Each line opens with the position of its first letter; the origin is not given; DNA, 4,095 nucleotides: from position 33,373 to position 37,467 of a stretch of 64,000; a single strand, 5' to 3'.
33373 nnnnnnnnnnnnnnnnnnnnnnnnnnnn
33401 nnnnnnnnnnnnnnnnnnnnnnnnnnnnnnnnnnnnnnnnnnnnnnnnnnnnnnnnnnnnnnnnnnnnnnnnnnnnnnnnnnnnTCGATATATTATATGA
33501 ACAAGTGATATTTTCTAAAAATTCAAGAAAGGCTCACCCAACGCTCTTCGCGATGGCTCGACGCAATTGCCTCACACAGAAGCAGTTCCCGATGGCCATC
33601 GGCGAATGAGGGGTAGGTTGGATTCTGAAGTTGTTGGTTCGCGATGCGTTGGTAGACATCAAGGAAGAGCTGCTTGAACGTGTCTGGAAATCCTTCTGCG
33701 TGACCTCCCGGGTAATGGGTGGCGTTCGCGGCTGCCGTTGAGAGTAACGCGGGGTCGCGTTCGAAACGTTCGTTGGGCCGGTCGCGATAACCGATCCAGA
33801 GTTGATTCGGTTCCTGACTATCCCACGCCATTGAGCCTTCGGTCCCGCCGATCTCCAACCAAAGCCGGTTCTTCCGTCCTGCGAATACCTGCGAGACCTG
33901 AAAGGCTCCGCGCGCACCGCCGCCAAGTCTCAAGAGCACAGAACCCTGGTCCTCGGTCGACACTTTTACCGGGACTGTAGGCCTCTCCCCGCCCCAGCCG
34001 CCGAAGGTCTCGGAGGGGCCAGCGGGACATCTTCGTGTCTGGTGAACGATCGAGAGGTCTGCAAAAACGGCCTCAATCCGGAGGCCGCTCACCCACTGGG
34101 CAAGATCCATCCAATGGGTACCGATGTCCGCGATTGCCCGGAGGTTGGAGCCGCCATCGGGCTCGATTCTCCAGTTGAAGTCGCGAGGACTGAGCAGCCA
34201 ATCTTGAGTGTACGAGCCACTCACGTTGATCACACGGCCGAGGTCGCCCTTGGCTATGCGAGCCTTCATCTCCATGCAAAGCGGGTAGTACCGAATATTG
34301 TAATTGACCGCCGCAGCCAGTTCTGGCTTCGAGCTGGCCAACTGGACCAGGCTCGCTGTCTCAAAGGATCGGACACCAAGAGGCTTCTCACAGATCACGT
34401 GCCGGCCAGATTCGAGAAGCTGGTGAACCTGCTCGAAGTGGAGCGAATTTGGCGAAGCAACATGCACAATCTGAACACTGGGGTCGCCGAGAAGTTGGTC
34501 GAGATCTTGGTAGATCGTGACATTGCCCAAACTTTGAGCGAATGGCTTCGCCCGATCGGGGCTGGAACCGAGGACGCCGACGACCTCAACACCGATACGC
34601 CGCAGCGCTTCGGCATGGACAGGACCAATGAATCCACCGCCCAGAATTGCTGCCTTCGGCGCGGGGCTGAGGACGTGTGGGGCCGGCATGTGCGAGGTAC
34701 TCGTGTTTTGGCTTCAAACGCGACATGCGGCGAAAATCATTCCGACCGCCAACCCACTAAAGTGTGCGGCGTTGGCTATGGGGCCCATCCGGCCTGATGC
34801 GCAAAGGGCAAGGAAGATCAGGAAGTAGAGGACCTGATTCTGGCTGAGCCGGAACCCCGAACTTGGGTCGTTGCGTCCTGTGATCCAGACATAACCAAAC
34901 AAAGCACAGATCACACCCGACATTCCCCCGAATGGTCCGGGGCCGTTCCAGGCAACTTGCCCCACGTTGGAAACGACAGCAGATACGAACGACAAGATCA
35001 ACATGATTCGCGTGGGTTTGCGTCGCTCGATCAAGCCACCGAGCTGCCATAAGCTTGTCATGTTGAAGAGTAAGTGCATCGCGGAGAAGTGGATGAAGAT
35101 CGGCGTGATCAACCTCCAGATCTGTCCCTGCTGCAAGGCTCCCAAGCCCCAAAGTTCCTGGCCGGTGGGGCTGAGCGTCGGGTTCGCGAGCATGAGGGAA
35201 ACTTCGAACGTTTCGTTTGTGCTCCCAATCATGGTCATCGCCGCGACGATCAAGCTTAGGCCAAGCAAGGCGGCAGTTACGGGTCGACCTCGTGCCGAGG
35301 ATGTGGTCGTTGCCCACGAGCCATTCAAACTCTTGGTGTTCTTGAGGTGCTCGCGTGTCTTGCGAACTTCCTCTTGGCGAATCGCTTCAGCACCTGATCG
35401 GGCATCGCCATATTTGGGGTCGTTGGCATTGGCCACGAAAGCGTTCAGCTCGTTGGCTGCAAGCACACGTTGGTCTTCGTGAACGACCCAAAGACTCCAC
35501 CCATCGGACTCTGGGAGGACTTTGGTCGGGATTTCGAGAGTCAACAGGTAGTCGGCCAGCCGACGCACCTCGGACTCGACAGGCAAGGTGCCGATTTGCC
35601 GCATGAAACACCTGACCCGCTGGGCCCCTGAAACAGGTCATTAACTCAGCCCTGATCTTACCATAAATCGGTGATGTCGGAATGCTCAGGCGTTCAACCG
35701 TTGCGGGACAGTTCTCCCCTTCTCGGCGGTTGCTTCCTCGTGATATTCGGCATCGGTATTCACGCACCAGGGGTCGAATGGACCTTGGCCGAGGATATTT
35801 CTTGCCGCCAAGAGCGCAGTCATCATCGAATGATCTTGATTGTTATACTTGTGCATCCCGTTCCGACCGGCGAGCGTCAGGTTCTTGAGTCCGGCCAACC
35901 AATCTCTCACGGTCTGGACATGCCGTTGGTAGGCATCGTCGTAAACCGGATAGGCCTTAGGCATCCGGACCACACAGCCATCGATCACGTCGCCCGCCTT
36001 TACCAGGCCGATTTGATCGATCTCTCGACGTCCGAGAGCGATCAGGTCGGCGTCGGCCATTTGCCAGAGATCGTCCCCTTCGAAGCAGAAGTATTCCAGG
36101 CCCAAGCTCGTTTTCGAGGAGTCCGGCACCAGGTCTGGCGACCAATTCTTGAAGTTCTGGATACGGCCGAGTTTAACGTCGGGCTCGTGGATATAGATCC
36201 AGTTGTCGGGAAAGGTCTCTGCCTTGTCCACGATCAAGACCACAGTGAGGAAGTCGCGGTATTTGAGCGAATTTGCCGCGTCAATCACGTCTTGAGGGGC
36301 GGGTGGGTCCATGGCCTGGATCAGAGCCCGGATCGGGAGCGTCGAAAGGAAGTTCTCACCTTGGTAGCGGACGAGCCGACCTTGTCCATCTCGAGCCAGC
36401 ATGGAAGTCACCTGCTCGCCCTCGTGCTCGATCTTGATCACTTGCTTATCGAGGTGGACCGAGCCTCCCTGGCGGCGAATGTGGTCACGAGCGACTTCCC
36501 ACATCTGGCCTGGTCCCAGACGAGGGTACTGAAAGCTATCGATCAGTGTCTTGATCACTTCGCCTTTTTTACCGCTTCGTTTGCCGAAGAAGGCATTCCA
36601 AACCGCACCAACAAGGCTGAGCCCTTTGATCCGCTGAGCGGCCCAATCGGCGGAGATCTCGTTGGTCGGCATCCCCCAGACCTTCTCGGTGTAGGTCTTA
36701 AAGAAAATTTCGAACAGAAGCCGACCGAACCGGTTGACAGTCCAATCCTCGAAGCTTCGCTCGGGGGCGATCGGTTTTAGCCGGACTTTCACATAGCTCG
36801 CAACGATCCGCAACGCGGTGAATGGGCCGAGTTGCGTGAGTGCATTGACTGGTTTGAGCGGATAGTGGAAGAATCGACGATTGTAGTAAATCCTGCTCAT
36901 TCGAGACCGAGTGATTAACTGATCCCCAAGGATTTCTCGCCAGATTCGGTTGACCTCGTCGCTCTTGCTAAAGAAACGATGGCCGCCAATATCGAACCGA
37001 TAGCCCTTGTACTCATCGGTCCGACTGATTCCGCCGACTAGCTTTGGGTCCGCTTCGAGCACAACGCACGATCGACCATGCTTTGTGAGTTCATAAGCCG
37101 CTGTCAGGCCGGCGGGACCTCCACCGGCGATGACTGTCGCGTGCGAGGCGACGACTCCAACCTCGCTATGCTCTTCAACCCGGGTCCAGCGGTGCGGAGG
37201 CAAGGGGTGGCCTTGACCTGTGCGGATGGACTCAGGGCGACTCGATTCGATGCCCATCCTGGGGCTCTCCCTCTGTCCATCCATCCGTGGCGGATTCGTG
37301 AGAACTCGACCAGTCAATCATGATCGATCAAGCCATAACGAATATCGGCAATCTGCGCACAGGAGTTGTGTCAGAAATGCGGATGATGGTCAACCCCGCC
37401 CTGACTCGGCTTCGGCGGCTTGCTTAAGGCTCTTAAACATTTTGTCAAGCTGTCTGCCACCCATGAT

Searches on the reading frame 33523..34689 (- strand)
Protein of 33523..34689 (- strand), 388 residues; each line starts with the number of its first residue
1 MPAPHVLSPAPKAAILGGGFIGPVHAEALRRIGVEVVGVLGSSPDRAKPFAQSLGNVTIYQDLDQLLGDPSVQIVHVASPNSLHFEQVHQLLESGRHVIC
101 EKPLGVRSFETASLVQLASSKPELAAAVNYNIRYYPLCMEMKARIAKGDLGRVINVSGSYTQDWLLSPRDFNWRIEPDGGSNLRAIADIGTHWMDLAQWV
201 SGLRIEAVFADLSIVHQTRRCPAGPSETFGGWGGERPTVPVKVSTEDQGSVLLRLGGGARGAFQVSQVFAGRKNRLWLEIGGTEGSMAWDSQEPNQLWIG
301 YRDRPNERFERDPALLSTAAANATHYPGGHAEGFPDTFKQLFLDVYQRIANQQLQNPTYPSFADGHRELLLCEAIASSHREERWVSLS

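Call 92: search_protein_families(library=pfam, proteins=[window:33523-34689:-], max_evalue=0.001)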
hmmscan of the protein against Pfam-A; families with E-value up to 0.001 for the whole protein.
window:33523-34689:- (388 aa): 4 families
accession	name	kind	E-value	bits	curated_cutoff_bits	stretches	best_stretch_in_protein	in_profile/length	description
PF22725.1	GFO_IDH_MocA_C3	-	3.6e-24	85.6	27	1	140-287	3-123/124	GFO/IDH/MocA C-terminal domain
PF01408.29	GFO_IDH_MocA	-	5.7e-24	85.5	24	1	13-124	3-115/120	Oxidoreductase family, NAD-binding Rossmann fold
PF02894.22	GFO_IDH_MocA_C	-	2.1e-16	60.8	22.9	1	142-387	1-218/218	Oxidoreductase family, C-terminal alpha/beta domain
PF03447.22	NAD_binding_3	-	3e-05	25.1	24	1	17-100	6-87/116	Homoserine dehydrogenase, NAD binding domain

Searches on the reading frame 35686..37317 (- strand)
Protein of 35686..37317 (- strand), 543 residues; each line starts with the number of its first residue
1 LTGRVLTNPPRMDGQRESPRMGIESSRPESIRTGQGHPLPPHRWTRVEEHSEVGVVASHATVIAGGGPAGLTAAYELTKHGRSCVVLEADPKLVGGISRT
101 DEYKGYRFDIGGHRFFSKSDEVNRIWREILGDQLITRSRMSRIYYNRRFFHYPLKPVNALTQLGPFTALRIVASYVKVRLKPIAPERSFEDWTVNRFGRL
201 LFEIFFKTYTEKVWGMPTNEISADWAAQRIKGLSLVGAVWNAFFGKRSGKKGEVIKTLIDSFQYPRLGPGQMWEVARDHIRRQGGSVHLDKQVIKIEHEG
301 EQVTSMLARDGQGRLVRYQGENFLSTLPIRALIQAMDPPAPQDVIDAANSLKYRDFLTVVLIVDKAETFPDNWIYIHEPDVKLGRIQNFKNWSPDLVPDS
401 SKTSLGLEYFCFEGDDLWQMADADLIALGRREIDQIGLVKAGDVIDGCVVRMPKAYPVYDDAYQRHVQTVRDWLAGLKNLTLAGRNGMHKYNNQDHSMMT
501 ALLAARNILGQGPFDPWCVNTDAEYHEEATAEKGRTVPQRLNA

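Call 10: search_protein_families(library=pfam, proteins=[window:35686-37317:-], max_evalue=0.001)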
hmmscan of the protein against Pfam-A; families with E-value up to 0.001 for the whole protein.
window:35686-37317:- (543 aa): 11 families
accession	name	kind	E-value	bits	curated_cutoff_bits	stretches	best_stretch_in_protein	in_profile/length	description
PF01593.30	Amino_oxidase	-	2.1e-19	70.6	19.8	1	69-509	2-443/443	Flavin containing amine oxidoreductase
PF13450.12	NAD_binding_8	-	2e-14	54.1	21.9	1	63-128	1-67/68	NAD(P)-binding Rossmann-like domain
PF01266.30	DAO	-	5.4e-06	26.6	27.9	1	62-94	3-35/353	FAD dependent oxidoreductase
PF00890.30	FAD_binding_2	-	1.1e-05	25.3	20.4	1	62-92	3-33/414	FAD binding domain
PF12831.13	FAD_oxidored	-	4e-05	23.5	27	0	62-96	3-36/416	FAD dependent oxidoreductase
PF01494.25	FAD_binding_3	-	5.8e-05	22.9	22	1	61-92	4-35/349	FAD binding domain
PF00070.33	Pyr_redox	-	0.0001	23.2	22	0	61-94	2-35/82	Pyridine nucleotide-disulphide oxidoreductase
PF01946.23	Thi4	-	0.00054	19.7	26.2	1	58-97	17-57/235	Thi4 family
PF13738.12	Pyr_redox_3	-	0.00076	19.3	30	0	62-90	1-30/305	Pyridine nucleotide-disulphide oxidoreductase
PF03486.20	HI0933_like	-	0.00086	19.3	50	0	61-93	3-35/244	HI0933-like protein Rossmann domain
PF07992.20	Pyr_redox_2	-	0.00092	19.2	26.1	0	61-96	3-39/291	Pyridine nucleotide-disulphide oxidoreductase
